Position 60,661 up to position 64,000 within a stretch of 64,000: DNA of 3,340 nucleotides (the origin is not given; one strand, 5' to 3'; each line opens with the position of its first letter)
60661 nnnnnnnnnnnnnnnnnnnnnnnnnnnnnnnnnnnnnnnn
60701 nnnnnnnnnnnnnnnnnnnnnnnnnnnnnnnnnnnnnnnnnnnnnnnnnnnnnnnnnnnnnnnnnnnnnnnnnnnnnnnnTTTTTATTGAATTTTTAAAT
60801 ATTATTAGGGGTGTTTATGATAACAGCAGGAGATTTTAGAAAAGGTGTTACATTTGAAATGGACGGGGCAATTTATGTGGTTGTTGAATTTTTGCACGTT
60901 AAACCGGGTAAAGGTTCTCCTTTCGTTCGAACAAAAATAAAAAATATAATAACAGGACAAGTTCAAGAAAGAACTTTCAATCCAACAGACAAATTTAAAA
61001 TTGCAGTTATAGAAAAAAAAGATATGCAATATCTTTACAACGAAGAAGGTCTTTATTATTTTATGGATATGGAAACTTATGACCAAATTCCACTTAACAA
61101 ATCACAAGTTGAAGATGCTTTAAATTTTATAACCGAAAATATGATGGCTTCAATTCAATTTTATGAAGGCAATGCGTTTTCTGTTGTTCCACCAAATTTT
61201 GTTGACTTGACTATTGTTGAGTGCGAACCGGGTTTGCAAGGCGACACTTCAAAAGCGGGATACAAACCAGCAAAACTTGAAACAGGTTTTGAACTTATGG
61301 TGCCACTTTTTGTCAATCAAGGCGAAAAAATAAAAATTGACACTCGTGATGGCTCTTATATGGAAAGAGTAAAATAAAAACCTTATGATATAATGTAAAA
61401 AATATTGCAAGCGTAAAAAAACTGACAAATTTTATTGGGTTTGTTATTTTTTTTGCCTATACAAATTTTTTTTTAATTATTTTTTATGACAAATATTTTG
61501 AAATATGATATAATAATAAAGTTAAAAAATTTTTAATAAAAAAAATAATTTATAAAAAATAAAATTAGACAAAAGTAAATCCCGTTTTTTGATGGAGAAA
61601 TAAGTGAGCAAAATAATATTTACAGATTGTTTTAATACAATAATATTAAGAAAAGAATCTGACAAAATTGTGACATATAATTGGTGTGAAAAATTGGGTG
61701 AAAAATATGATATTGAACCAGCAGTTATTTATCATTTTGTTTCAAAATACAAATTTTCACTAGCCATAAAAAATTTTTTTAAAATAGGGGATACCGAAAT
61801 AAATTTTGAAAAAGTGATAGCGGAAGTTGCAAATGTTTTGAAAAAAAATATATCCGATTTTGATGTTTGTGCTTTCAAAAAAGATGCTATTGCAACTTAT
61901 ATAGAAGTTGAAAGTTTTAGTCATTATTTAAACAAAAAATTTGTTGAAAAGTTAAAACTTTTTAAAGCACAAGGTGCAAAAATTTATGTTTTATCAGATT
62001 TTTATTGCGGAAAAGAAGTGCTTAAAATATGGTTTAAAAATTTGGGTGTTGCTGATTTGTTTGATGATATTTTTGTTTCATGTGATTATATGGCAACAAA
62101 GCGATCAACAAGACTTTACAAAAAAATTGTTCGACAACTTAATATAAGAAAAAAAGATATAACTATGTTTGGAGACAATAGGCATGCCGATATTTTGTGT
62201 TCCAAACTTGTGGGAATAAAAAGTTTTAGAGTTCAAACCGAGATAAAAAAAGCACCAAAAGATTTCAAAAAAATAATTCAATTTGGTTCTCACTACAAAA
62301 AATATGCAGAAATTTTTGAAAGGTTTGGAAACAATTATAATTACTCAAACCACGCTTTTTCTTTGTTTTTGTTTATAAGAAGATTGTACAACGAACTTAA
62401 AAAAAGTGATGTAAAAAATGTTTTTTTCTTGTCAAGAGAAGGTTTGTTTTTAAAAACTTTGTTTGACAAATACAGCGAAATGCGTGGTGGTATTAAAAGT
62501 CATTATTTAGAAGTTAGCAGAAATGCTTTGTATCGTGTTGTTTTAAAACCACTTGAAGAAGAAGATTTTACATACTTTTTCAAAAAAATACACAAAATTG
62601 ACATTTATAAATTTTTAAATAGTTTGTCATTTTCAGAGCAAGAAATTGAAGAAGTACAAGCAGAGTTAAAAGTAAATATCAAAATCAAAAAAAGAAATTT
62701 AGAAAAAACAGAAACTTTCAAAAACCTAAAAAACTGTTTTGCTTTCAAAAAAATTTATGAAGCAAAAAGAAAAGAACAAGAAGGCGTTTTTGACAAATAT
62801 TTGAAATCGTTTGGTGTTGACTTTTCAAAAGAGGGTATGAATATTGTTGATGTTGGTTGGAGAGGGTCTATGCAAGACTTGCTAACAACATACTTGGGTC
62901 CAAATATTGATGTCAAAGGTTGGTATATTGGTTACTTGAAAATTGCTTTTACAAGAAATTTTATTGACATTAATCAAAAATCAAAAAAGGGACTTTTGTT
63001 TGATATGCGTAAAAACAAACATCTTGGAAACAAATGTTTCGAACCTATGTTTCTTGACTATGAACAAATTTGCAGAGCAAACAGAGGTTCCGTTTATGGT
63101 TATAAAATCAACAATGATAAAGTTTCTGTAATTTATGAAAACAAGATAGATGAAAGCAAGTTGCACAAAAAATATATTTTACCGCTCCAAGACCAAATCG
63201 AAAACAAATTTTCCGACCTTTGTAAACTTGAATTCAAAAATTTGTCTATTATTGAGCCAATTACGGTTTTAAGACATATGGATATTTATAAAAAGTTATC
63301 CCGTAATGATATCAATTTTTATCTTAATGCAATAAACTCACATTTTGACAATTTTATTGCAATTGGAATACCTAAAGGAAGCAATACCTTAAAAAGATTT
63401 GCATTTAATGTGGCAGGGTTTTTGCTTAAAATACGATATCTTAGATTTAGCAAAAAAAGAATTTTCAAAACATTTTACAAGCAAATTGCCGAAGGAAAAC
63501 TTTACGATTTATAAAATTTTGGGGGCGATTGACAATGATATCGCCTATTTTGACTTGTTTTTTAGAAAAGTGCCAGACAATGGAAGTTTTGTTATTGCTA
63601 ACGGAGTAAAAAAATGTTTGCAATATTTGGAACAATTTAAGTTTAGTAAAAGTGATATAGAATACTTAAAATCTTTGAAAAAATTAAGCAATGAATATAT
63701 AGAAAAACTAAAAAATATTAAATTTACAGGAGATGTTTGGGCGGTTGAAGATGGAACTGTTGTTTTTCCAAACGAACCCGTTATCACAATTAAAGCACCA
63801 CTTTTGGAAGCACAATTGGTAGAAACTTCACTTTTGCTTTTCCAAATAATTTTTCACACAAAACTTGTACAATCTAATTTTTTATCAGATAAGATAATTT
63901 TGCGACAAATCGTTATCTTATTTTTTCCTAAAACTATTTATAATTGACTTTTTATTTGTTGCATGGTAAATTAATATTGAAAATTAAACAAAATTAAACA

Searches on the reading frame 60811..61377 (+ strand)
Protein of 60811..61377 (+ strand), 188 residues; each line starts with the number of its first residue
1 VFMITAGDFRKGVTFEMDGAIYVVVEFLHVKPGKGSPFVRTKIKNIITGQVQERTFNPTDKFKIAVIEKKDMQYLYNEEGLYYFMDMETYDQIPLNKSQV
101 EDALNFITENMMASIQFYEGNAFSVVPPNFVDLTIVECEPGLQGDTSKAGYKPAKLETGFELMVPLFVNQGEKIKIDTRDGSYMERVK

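Call 28: search_protein_families(library=pfam, proteins=[window:60811-61377:+])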
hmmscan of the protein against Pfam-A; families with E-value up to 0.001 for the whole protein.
window:60811-61377:+ (188 aa): 3 families
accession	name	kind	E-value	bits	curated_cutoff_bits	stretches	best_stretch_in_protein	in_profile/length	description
PF09285.17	Elong-fact-P_C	-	5.6e-27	93.6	25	1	131-186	1-56/56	Elongation factor P, C-terminal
PF08207.18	EFP_N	-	3.2e-26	91.5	23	1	5-62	1-58/58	Elongation factor P (EF-P) KOW-like domain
PF01132.26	EFP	-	5.2e-22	78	27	1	70-122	1-53/54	Elongation factor P (EF-P) OB domain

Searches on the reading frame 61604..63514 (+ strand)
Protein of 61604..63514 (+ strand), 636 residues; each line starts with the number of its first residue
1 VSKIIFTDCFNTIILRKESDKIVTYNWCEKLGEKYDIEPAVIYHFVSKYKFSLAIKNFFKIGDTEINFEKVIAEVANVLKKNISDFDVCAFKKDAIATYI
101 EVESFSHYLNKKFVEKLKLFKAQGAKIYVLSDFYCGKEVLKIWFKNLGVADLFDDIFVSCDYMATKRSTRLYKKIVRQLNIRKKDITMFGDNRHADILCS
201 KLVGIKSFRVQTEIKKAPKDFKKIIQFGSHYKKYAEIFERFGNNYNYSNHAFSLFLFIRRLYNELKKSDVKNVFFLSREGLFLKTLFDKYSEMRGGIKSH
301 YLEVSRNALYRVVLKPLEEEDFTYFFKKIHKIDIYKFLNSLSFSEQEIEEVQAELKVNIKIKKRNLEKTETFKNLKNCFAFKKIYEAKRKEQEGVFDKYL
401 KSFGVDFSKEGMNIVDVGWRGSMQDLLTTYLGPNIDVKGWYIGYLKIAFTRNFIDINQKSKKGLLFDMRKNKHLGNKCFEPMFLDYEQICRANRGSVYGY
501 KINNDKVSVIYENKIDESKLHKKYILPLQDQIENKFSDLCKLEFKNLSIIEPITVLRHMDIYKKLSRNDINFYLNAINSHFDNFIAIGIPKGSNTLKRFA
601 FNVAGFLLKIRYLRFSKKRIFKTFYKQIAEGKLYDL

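Call 28: search_protein_families(library=pfam, proteins=[window:61604-63514:+])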
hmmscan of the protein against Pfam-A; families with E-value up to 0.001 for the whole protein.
window:61604-63514:+ (636 aa): 4 families
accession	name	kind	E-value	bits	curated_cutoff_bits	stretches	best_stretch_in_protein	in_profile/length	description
PF00702.32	Hydrolase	-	2.5e-08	35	26.4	1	3-197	2-184/191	haloacid dehalogenase-like hydrolase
PF13419.12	HAD_2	-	4.9e-08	33.7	23.8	1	107-209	78-177/178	Haloacid dehalogenase-like hydrolase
PF13242.12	Hydrolase_like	-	0.00012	22.3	22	1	166-218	4-56/75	HAD-hyrolase-like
PF17755.6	UvrA_DNA-bind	-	0.00057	20.6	23.2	0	198-271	32-105/110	UvrA DNA-binding domain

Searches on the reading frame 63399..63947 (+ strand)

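Call 28: search_protein_families(library=pfam, proteins=[window:63399-63947:+])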
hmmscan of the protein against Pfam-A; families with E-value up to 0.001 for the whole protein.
window:63399-63947:+ (182 aa): 2 families
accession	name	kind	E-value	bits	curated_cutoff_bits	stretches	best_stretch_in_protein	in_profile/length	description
PF17767.7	NAPRTase_N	-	4e-28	98.7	32.6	1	44-146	18-121/125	Nicotinate phosphoribosyltransferase (NAPRTase) N-terminal domain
PF02749.22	QRPTase_N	-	0.00027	21.5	27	1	106-148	38-77/82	Quinolinate phosphoribosyl transferase, N-terminal domain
